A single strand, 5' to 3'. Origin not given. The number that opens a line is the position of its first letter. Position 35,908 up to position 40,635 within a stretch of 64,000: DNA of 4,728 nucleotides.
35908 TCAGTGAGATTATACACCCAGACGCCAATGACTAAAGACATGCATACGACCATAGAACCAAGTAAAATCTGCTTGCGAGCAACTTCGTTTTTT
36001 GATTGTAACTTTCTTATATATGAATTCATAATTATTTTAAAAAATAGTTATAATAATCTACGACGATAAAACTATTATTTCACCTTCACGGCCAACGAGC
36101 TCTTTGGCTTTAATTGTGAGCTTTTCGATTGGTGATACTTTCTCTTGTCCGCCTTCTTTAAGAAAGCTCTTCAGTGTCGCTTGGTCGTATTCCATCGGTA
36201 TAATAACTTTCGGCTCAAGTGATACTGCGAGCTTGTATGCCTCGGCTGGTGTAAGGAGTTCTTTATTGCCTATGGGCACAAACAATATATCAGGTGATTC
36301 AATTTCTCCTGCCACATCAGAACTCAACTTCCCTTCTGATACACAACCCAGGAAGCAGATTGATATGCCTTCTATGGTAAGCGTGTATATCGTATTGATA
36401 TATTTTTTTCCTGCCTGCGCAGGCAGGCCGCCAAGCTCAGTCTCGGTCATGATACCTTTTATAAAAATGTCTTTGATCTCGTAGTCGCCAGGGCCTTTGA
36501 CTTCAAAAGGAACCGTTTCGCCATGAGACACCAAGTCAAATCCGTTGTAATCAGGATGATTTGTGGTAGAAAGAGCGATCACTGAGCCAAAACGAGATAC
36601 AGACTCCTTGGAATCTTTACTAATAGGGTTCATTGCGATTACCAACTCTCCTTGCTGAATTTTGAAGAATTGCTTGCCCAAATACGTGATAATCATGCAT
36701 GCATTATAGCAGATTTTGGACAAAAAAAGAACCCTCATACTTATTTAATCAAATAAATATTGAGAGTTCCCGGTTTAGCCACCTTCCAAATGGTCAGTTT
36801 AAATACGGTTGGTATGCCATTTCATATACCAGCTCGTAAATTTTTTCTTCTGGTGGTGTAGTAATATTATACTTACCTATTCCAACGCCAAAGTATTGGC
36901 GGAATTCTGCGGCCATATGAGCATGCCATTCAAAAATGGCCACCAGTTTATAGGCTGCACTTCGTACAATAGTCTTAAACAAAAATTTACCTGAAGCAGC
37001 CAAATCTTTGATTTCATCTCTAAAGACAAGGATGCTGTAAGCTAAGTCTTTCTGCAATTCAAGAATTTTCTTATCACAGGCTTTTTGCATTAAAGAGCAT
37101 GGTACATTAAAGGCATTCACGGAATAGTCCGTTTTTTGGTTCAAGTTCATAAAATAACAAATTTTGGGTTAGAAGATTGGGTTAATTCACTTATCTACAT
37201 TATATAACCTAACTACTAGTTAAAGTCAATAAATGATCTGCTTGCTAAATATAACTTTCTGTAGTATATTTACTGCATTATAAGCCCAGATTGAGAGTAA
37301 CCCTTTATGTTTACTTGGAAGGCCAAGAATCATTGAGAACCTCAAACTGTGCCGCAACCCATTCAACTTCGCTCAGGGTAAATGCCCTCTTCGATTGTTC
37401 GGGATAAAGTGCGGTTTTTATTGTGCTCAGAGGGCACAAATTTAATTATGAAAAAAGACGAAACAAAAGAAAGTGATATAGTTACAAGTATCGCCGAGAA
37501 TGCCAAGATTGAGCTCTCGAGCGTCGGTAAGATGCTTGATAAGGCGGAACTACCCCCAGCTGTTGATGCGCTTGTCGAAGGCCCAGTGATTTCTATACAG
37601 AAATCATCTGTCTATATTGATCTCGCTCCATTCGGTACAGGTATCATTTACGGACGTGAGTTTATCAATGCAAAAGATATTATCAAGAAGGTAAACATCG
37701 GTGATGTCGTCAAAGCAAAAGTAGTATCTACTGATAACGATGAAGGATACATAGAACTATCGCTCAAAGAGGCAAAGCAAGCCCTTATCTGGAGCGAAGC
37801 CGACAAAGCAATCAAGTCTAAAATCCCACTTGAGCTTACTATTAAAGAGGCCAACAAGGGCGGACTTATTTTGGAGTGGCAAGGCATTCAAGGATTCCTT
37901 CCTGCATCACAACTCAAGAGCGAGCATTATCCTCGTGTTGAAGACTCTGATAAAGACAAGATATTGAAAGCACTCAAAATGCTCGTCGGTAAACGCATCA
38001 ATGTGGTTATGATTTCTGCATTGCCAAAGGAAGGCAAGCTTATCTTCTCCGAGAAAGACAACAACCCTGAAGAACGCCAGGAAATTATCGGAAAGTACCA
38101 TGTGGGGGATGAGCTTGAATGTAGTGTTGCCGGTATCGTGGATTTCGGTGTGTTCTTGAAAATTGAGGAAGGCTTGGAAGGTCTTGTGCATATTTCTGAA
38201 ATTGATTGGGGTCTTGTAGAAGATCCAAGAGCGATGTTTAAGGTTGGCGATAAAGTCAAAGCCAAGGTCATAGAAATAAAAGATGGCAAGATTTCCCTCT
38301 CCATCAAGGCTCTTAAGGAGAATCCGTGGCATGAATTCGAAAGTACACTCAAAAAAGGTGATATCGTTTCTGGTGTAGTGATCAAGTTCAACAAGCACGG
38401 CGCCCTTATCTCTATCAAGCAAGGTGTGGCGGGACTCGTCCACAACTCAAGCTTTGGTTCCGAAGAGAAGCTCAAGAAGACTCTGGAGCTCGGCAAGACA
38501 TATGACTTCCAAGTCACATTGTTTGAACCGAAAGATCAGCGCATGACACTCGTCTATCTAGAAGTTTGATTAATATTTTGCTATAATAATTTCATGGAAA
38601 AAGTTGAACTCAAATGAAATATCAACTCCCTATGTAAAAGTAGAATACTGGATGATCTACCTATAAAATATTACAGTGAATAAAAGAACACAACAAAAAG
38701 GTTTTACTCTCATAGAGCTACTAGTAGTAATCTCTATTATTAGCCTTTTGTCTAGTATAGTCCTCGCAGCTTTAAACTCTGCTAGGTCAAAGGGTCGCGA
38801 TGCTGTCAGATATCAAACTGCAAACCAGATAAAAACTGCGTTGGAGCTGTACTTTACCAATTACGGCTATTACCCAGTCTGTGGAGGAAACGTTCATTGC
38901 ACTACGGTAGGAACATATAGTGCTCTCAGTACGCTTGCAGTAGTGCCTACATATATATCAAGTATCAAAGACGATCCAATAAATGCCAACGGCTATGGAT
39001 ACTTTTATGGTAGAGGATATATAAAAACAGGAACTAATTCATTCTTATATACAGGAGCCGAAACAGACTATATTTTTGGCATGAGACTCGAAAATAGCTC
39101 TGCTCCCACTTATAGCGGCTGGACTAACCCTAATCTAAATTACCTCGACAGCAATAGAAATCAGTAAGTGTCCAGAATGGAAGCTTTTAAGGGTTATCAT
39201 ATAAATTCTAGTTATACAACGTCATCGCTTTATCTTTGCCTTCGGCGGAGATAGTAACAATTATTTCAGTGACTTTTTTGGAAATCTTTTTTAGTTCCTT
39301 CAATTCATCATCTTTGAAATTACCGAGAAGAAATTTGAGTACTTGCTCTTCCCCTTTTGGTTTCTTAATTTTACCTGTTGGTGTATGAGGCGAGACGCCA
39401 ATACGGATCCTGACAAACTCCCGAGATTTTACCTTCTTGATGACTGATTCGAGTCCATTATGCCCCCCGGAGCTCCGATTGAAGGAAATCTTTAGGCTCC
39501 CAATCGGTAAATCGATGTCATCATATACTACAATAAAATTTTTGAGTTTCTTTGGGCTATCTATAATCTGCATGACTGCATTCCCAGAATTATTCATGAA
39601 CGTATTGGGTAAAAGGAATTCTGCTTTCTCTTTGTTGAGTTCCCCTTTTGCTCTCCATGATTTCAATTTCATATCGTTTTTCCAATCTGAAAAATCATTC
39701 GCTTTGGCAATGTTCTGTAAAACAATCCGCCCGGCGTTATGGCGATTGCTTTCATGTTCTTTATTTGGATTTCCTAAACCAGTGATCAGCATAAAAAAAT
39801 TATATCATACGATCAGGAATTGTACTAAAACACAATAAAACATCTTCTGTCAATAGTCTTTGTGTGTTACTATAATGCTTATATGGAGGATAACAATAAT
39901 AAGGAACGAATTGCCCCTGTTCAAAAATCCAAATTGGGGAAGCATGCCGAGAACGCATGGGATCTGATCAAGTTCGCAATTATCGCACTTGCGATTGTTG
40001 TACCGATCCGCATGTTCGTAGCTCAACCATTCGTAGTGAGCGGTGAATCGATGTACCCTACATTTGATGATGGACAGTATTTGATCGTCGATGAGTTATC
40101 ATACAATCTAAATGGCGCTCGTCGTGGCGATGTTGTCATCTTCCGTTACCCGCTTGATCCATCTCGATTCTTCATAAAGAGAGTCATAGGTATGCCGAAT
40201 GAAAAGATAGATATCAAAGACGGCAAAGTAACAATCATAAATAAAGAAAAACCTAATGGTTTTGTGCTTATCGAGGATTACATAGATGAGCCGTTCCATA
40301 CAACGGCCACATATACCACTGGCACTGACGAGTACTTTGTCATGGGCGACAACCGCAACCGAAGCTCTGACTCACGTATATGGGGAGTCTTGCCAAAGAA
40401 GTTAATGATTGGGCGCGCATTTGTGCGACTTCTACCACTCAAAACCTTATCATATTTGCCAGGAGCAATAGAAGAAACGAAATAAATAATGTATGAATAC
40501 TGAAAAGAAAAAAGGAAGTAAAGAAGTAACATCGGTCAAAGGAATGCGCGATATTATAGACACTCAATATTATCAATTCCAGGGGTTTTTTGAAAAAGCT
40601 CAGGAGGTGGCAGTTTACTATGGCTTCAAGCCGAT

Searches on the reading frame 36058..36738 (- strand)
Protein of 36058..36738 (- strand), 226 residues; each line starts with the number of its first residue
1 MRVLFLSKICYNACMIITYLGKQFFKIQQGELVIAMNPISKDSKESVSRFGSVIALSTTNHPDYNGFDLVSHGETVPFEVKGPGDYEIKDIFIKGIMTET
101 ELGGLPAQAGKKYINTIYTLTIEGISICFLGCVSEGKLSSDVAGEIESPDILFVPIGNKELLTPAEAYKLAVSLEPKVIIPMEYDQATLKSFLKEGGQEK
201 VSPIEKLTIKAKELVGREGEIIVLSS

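Call 8: search_protein_families(library=pfam, proteins=[window:36058-36738:-], max_evalue=0.001)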
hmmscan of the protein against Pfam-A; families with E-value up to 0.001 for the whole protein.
window:36058-36738:- (226 aa): 1 family
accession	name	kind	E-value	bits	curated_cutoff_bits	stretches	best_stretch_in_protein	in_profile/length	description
PF13483.12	Lactamase_B_3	-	1.8e-20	73.9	24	1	17-182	2-159/160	Beta-lactamase superfamily domain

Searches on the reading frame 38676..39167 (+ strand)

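Call 8: search_protein_families(library=pfam, proteins=[window:38676-39167:+], max_evalue=0.001)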
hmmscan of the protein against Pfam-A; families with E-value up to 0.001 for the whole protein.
window:38676-39167:+ (163 aa): 1 family
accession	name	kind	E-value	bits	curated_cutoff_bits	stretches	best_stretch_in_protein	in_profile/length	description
PF07963.17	N_methyl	-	3e-09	36.5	21.2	1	5-30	2-27/27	Prokaryotic N-terminal methylation motif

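Call 107: search_protein_families(library=ncbifam, proteins=[window:38676-39167:+], max_evalue=0.01)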
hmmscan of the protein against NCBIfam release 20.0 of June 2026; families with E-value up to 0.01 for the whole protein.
window:38676-39167:+ (163 aa): 13 families
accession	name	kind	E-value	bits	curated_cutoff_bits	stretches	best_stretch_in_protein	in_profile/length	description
TIGR02532.1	IV_pilin_GFxxxE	domain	3.1e-09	36.3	16.3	1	7-30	1-24/24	prepilin-type N-terminal cleavage/methylation domain-containing protein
NF007862.0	PRK10574.1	equivalog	3.3e-09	37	138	1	5-76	2-73/145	prepilin peptidase-dependent pilin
TIGR01710.1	typeII_sec_gspG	equivalog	3.8e-09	36.7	88.85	1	8-73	1-66/134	type II secretion system major pseudopilin GspG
TIGR01708.2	typeII_sec_gspH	equivalog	1.3e-08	35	80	1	7-41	1-35/169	type II secretion system minor pseudopilin GspH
NF041013.1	T4P_ComGE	equivalog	1.6e-06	28.1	49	1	6-52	2-48/83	competence type IV pilus minor pilin ComGE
NF040999.1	pilin_ComGC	equivalog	5.1e-06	26.6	75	1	7-59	1-53/84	competence type IV pilus major pilin ComGC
NF007800.0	PRK10506.1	equivalog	1.4e-05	24.9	158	1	4-54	5-52/163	prepilin peptidase-dependent protein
NF041775.1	typeIV_PilA_Myxo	equivalog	0.00017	21.6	400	1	6-44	9-49/214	type IV pilin protein PilA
NF040982.1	ComGD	equivalog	0.0002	21.8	70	1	7-35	1-28/139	competence type IV pilus minor pilin ComGD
NF041002.1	pilin_ComGF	equivalog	0.0002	21.6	80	1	7-40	1-34/139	competence type IV pilus minor pilin ComGF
TIGR02596.1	TIGR02596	subfamily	0.00022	21.4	70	1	10-39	1-31/196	Verru_Chthon cassette protein D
NF038304.1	EPS_HpsC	equivalog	0.0015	18.2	200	1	3-57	16-71/318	hormogonium polysaccharide secretion pseudopilin HpsC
TIGR01707.1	gspI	equivalog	0.005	17.3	44.35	1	9-39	1-28/101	type II secretion system minor pseudopilin GspI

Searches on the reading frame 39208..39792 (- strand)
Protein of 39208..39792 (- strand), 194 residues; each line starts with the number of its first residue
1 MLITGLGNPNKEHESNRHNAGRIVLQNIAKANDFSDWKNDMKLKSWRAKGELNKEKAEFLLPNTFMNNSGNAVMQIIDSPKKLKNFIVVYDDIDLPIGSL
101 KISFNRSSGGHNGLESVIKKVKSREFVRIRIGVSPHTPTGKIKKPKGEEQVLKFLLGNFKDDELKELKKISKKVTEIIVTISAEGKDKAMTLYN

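Call 8: search_protein_families(library=pfam, proteins=[window:39208-39792:-], max_evalue=0.001)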
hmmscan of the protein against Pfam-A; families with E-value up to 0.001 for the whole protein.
window:39208-39792:- (194 aa): 1 family
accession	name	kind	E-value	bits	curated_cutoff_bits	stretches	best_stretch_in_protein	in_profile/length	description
PF01195.25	Pept_tRNA_hydro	-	2.2e-47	161.7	27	1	2-194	1-183/183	Peptidyl-tRNA hydrolase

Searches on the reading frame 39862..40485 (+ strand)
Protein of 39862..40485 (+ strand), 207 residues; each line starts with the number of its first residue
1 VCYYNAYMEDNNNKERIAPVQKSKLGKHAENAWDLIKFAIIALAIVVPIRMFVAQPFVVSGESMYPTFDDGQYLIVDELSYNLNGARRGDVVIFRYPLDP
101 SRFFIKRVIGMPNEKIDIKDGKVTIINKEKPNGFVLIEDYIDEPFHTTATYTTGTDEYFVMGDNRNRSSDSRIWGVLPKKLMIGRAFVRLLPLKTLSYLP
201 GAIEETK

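Call 8: search_protein_families(library=pfam, proteins=[window:39862-40485:+], max_evalue=0.001)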
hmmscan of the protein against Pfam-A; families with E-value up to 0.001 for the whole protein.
window:39862-40485:+ (207 aa): 2 families
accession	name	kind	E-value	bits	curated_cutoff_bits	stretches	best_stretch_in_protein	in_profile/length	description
PF10502.14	Peptidase_S26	-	7.4e-43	146.8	22.9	1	33-190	2-167/168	Signal peptidase, peptidase S26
PF00717.28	Peptidase_S24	-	2.1e-05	24.6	23.3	1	58-117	39-90/116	Peptidase S24-like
